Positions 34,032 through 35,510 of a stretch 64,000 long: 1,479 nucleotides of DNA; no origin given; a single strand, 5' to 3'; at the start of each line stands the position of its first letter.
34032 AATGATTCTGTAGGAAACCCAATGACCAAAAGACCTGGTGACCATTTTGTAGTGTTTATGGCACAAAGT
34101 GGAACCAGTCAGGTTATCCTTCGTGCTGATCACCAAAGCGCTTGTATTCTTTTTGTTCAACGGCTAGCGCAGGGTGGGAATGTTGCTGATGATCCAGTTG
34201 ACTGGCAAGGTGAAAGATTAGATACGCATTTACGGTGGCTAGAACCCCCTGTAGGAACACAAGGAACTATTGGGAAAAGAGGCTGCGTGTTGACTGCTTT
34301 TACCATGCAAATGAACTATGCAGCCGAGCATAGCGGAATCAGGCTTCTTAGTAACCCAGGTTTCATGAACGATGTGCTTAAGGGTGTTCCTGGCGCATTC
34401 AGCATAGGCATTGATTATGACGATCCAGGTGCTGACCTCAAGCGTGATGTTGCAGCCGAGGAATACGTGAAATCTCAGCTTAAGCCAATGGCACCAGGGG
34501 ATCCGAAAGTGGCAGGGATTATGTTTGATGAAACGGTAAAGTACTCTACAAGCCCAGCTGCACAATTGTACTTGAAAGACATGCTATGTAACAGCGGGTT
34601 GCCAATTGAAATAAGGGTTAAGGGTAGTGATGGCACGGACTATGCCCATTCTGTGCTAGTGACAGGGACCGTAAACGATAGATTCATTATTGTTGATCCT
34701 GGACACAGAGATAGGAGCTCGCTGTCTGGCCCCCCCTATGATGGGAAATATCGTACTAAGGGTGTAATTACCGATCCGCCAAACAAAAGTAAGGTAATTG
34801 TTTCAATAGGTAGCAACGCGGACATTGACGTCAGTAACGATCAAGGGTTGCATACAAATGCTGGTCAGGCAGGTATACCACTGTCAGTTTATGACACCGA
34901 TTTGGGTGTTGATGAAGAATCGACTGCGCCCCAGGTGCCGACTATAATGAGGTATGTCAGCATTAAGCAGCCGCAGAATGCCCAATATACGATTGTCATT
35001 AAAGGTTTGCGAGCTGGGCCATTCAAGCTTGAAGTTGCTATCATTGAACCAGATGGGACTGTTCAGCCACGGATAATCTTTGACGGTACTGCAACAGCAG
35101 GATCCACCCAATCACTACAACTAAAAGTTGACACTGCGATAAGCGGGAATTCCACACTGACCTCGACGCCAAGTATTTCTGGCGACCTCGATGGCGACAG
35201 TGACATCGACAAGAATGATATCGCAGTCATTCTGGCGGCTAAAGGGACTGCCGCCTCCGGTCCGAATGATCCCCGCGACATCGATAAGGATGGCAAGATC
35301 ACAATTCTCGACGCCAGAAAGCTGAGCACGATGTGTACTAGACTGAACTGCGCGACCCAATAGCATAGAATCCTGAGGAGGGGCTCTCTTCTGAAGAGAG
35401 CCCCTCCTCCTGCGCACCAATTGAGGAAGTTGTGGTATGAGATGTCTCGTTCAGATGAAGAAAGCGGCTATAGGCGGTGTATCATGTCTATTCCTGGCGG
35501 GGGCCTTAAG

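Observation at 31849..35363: PEP-CTERM-anchored cohesin-like protein next to a dockerin-bearing secreted peptidase: candidate exosortase-linked cohesin-dockerin surface-display module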

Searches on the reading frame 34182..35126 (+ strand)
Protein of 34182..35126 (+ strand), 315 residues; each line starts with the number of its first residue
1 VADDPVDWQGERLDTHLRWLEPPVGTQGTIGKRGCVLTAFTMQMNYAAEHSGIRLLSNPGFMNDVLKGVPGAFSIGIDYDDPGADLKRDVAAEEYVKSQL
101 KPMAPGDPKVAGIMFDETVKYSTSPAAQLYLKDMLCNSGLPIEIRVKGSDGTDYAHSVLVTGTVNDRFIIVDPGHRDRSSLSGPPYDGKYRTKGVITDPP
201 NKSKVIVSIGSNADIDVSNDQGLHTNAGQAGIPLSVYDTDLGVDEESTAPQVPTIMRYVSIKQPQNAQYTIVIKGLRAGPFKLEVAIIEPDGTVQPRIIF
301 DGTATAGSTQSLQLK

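Call 57: search_solved_structures(query=A6, max_evalue=10, show_alignments=3)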
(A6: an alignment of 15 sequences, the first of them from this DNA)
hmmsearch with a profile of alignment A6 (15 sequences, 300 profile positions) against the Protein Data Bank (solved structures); distinct sequences matched with E-value up to 10: 11.
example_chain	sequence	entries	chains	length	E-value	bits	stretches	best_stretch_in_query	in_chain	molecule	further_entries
3erv_A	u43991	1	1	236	0.01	18.7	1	22-56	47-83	putative C39-like peptidase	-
9kvu_A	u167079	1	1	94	0.044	16.6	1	222-291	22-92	bacterial immunoglobulin domain B1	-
5xe8_A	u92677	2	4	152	0.092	15.5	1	121-163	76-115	Putative ABC transporter, ATP-binding protein ComA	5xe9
3k8u_A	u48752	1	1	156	0.097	15.4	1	121-163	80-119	Putative ABC transporter, ATP-binding protein ComA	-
6mpz_A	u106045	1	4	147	0.15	14.8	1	138-183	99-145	Double Glycine Motif Protease domain from AMS/PCAT Transporter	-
9l5u_A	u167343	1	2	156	0.58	12.9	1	133-163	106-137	DUF4150 domain-containing protein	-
8ssm_B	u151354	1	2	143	0.78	12.5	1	134-168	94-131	Contact-dependent inhibitor A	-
12aj_A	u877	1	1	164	0.98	12.1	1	134-168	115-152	Contact-dependent inhibitor A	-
1t1u_A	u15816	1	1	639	1.2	11.9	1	217-288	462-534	Choline O-acetyltransferase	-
1q6x_A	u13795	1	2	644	1.2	11.9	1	217-288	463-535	choline O-acetyltransferase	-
8z4h_A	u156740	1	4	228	1.4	11.6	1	112-164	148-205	Endoisopeptidase PeiR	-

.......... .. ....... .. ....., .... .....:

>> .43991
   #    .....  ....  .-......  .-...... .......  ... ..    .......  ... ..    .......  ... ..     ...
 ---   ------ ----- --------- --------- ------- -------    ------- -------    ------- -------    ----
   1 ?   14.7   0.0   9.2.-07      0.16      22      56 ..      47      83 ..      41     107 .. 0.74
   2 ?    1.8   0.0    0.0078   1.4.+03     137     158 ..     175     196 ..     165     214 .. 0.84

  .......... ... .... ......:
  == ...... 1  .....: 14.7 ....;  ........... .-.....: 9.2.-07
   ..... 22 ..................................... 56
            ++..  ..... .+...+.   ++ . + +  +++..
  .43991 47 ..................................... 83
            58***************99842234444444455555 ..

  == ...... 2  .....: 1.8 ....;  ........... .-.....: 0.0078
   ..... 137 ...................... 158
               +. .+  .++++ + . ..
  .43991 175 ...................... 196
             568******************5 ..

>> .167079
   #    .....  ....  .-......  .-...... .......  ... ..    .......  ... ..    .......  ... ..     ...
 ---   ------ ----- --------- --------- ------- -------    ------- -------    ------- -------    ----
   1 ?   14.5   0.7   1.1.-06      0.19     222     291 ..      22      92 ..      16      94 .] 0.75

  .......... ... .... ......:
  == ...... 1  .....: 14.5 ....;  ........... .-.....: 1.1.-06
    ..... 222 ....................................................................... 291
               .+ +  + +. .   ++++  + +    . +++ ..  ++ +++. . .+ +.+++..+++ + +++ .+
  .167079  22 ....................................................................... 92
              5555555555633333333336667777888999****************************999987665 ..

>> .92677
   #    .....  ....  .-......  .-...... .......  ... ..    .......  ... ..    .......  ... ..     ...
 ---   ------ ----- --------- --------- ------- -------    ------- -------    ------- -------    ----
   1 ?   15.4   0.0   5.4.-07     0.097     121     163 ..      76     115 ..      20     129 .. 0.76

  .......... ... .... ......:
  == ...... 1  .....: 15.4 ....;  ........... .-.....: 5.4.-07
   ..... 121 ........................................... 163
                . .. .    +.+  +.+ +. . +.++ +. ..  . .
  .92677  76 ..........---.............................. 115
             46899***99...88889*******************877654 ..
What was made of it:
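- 34239..34826 (+): C39-like papain-fold cysteine peptidase domain (about aa 505-700). Catalytic Cys520 at 34284-34286, His641 at 34647-34649, Asp657 at 34695-34697. The best PDB profile hit is 3erv, a putative C39-like peptidase, followed by ComA and PCAT peptidase domains at weak E-values (call 57).
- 34827..35162 (+): Ig-like beta-sandwich spacer (about aa 701-812). Weak PDB match to a bacterial Ig domain (call 57).
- On Peptidase C39-like (Pfam PF13529): PDB profile hits to C39-like peptidases are weak, 3erv at E 0.01 (call 57).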

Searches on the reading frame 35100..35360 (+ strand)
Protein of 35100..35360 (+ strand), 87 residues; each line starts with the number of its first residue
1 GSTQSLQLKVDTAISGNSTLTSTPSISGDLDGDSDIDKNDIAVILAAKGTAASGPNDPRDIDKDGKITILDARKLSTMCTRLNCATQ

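Call 25: search_solved_structures(query=A2, max_evalue=1, show_alignments=3)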
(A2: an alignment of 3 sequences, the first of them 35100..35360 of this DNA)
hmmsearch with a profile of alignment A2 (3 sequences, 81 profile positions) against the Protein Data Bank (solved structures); distinct sequences matched with E-value up to 1: 12.
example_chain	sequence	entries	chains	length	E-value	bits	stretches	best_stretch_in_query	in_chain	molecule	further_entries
2y3n_B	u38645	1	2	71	0.0019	21.1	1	18-71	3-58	CELLULOSOMAL FAMILY-48 PROCESSIVE GLYCOSIDE HYDROLASE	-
5lxv_B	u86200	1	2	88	0.15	15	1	17-59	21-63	Carbohydrate-binding protein WP_009985128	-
6xw2_A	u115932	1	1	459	0.23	14.4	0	22-60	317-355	Genetically encoded calcium indicator NCaMP7 based on mNeonGreen fluorescent protein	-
2ccl_B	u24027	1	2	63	0.41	13.6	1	19-70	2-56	ENDO-1,4-BETA-XYLANASE Y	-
2f2o_A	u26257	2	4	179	0.44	13.5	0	21-44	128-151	Calmodulin fused with calmodulin-binding domain of calcineurin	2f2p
8b6q_A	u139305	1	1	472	0.71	12.9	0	21-60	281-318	Haloalkane dehalogenase,Calmodulin-1,Haloalkane dehalogenase,Calmodulin-1,M13 peptide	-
7nqc_A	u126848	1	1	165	0.71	12.9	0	21-44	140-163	Calmodulin-1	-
5nrm_B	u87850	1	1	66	0.74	12.8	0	21-38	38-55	DocCel5: Type I dockerin repeat domain from A. cellulolyticus family 5 endoglucanase WP_01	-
4e53_A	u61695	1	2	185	0.76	12.8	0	21-44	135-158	Calmodulin, Linker, IQ motif of Neuromodulin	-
3wfn_B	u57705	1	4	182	0.78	12.7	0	21-44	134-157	Calmodulin, Sodium channel protein type 8 subunit alpha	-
4e50_A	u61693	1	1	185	0.86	12.6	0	21-44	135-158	Calmodulin, Linker, IQ motif of Neurogranin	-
6kge_D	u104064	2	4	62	0.89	12.5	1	18-62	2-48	And cellulose-binding endoglucanase family 9 CelL ortholog dockerin domain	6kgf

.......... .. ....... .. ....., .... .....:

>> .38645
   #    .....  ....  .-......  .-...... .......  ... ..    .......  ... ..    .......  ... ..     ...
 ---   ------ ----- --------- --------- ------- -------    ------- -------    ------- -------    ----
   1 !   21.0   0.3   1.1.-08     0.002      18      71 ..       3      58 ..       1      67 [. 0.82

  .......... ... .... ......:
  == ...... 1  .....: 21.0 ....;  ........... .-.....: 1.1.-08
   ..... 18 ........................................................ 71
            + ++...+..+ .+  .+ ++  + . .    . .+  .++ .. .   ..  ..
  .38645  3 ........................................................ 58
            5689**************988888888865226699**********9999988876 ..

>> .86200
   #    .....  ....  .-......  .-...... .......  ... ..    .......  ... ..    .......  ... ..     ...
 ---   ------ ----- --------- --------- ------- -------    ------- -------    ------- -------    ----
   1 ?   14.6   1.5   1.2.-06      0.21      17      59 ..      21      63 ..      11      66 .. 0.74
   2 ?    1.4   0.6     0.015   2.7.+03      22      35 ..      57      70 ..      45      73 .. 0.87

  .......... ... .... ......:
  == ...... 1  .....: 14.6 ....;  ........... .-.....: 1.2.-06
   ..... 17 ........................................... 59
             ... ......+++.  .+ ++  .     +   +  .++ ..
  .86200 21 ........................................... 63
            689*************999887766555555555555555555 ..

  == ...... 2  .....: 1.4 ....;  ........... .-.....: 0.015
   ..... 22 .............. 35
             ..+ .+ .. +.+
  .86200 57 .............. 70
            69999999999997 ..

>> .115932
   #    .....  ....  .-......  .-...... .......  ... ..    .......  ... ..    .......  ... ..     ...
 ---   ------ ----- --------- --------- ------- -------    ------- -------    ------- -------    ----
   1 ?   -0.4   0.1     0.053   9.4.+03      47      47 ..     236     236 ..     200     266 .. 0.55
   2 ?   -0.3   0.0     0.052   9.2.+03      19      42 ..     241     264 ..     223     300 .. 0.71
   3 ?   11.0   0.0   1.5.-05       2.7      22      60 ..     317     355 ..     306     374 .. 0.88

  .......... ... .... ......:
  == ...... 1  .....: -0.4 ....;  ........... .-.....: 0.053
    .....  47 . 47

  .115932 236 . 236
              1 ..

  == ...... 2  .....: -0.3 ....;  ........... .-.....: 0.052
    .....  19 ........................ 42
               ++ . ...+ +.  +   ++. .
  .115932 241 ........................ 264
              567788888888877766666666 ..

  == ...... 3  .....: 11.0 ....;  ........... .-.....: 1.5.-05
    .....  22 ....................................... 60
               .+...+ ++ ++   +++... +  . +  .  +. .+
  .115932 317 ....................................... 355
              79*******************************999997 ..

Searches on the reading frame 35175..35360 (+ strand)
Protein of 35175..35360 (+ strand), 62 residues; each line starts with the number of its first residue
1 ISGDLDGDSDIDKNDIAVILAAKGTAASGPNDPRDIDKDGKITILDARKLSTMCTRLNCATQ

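Call 74: find_homologous_proteins(query=A7, max_evalue=0.001)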
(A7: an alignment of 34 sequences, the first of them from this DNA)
Query A7 (34 sequences) (62 aa, profile of the alignment): 180 proteins with E <= 0.001 among 4663 candidates; the best 120 are listed.
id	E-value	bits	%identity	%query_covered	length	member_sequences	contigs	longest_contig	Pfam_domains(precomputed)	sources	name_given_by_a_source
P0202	1.4e-26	110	62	81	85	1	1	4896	-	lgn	-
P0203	3.4e-26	109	58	84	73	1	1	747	PF00404.25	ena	-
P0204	4.5e-26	108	64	45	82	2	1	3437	-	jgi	-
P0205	6.7e-26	108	62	97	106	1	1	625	PF00404.25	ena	-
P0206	1.3e-25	107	63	69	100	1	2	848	-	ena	-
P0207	1.9e-25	106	59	87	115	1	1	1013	-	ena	-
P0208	2.0e-25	106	62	76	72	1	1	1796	-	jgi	-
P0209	2.2e-25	106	52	100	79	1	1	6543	-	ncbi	ncbi:hypothetical protein DRQ00_05465, partial [candidate division KSB1 bacterium]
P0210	1.1e-24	104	77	100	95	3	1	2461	-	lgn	-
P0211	1.1e-24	104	50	100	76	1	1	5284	-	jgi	-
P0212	1.2e-24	104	61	100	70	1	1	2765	PF00404.25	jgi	jgi:Dockerin type I domain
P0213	2.1e-24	103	60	100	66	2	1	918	-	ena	-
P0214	2.2e-24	103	52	100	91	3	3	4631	PF00404.25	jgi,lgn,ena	-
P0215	3.2e-24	102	57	45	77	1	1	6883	-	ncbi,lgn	-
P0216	3.7e-24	102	68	45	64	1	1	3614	PF00404.25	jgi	jgi:hypothetical protein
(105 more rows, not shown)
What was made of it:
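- Tried and rejected: The third large homologue search, with the dockerin profile, returned mostly short fragments and added little (call 74).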

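Call 83: search_solved_structures(query=A7, max_evalue=0.1, show_alignments=2)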
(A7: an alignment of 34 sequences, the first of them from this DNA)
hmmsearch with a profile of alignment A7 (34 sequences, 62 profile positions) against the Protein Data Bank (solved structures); distinct sequences matched with E-value up to 0.1: 203 (the best 60 are shown).
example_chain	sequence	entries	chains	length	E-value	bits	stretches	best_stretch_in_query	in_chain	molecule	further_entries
2y3n_B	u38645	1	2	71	2.2e-09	40.2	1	2-57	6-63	CELLULOSOMAL FAMILY-48 PROCESSIVE GLYCOSIDE HYDROLASE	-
8aht_A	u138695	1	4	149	7.4e-07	32.1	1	4-43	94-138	Calmodulin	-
1jfj_A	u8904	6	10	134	2.3e-06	30.5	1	3-44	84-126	CALCIUM-BINDING PROTEIN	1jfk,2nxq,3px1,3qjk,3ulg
2m7n_A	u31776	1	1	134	2.4e-06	30.5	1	3-44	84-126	Calcium-binding protein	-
4fl4_A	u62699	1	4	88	4.2e-06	29.7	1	2-47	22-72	Glycoside hydrolase family 9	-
2ccl_B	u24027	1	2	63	5.2e-06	29.4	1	2-46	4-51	ENDO-1,4-BETA-XYLANASE Y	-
2jnx_A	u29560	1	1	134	1e-05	28.4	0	4-44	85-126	Calcium binding protein 2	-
1ohz_B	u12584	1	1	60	1.4e-05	28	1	3-46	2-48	ENDO-1,4-BETA-XYLANASE Y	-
9ya0_SA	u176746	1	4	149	5.8e-05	26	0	4-43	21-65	Calmodulin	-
2m3s_A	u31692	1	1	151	6.4e-05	25.9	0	4-43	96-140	Calmodulin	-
2vn5_B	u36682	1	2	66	7.3e-05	25.7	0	2-19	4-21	ENDOGLUCANASE A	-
7jts_t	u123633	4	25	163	7.9e-05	25.6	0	4-43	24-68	Calmodulin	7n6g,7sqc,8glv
4cj0_A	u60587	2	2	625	8.7e-05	25.5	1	2-46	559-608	ENDOGLUCANASE D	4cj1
1clc_A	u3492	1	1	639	8.9e-05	25.4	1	2-46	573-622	ENDOGLUCANASE CELD; EC: 3.2.1.4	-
1ahr_A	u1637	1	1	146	0.00011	25.1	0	4-43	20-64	CALMODULIN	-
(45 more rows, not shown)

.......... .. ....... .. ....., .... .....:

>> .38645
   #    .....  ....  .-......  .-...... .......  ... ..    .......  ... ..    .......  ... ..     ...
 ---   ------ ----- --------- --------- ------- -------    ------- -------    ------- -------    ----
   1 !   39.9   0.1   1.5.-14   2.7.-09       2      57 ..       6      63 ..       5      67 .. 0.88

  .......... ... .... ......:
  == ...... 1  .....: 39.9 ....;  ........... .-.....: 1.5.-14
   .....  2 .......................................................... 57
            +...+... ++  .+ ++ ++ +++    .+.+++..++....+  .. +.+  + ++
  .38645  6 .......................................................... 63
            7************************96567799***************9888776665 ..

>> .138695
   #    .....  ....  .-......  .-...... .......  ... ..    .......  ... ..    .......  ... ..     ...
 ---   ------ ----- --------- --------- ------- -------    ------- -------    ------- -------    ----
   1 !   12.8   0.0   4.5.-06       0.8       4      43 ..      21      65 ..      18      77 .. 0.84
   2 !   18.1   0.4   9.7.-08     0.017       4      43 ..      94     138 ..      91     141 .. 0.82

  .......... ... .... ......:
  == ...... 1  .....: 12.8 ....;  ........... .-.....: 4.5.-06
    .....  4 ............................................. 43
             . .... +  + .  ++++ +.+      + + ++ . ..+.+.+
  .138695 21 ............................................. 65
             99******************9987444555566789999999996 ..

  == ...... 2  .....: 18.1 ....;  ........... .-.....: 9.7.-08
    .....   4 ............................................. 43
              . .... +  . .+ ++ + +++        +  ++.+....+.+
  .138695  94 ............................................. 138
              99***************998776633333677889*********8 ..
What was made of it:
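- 35181..35360 (+): Dockerin (aa 819-878): two F-hand Ca loops, the linker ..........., the ILDARKL helix and a C-terminal CTRLNC cysteine pair. The family profile hits PDB dockerin 2y3n_B at E 2.2e-9 (call 83).
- Checked: A 34-sequence profile of the dockerin hit a solved dockerin best (2y3n_B, E 2.2e-9; call 83).
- The family profile's best PDB hit is a dockerin at E 2.2e-9 (call 83). The dockerin profile also resembles EF-hand proteins (call 83).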
